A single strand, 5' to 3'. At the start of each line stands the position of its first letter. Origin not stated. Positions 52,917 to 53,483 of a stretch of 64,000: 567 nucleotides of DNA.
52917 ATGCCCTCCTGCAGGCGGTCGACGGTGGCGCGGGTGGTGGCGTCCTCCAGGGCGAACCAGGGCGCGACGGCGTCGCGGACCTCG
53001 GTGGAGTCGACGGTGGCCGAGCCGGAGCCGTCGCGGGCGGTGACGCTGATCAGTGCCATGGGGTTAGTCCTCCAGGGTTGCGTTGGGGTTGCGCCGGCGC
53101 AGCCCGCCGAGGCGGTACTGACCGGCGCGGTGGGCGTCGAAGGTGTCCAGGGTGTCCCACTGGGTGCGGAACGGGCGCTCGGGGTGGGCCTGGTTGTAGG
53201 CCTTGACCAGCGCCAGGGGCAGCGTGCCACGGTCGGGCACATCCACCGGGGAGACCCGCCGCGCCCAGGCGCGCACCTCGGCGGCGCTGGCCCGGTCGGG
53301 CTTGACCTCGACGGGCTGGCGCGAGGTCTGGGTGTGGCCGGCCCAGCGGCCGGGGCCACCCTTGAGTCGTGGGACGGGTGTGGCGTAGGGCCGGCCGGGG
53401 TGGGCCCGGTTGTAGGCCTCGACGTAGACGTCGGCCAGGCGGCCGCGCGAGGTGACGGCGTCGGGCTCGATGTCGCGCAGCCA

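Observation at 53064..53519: Protein with two tandem Lsr2-type DNA-binding domains and no oligomerisation domain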

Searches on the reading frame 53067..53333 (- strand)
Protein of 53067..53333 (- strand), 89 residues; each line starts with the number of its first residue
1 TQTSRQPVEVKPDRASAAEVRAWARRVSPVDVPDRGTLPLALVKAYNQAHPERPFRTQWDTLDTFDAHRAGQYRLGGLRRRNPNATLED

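Call 6: search_protein_families(library=pfam, proteins=[window:53067-53333:-], max_evalue=10)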
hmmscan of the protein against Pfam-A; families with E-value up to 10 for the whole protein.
seq(89 aa): 1 family
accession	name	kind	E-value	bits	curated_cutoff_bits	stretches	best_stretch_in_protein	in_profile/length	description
PF23359.1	Lsr2_DNA-bd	-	7.5e-07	28.8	26.9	1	13-49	2-37/37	Lsr2 DNA-binding domain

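Call 69: find_homologous_proteins(query=A4, max_evalue=0.001)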
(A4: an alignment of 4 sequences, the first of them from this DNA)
Query A4 (4 sequences) (77 aa, profile of the alignment): 14 proteins with E <= 0.001 among 203 candidates.
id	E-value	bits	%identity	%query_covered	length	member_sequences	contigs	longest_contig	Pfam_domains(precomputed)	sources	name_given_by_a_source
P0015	2.2e-32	129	42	81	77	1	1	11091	PF23359.2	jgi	-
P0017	7.5e-25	105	40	73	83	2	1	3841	-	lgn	-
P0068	1.8e-20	91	52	52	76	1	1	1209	PF23359.2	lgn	-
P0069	1.5e-19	88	38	86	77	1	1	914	PF23359.2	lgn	-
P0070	3.7e-12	64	34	65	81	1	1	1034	-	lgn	-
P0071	5.1e-6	44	45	55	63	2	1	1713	-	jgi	jgi:hypothetical protein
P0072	5.6e-6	44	50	55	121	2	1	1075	-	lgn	-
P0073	1.4e-5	43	48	55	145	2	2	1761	-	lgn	-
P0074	2.7e-5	42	46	34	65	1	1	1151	-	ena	-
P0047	6.3e-5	41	50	47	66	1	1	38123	PF23359.2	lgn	-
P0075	6.7e-5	41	43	55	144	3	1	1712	-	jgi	-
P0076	7.5e-5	41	40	56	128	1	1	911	-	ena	-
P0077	5.0e-4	38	48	32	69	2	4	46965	-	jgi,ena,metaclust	metaclust:\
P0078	8.4e-4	37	41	48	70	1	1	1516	-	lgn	-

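Call 83: predict_structure(alignment_id=A5)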
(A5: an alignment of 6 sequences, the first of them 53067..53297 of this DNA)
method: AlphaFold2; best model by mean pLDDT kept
length: 77 residues; sequences in the alignment: 6
mean_pLDDT: 67.5   pTM: 0.47
mean pLDDT of the five models: 67.5, 66.6, 65.6, 64.9, 60.1
residues with pLDDT >= 90: 0; 70-90: 42; 50-70: 14; < 50: 21
segments of 3 or more residues with pLDDT < 50: 50-53, 55-57, 72-77
pLDDT, mean of each block of 10 residues (from residue 1): 79 81 76 86 66 49 49 48
secondary structure, 60 per line:
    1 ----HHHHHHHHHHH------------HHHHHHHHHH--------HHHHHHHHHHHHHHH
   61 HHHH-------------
elements in order: H5-15 H28-37 H46-64
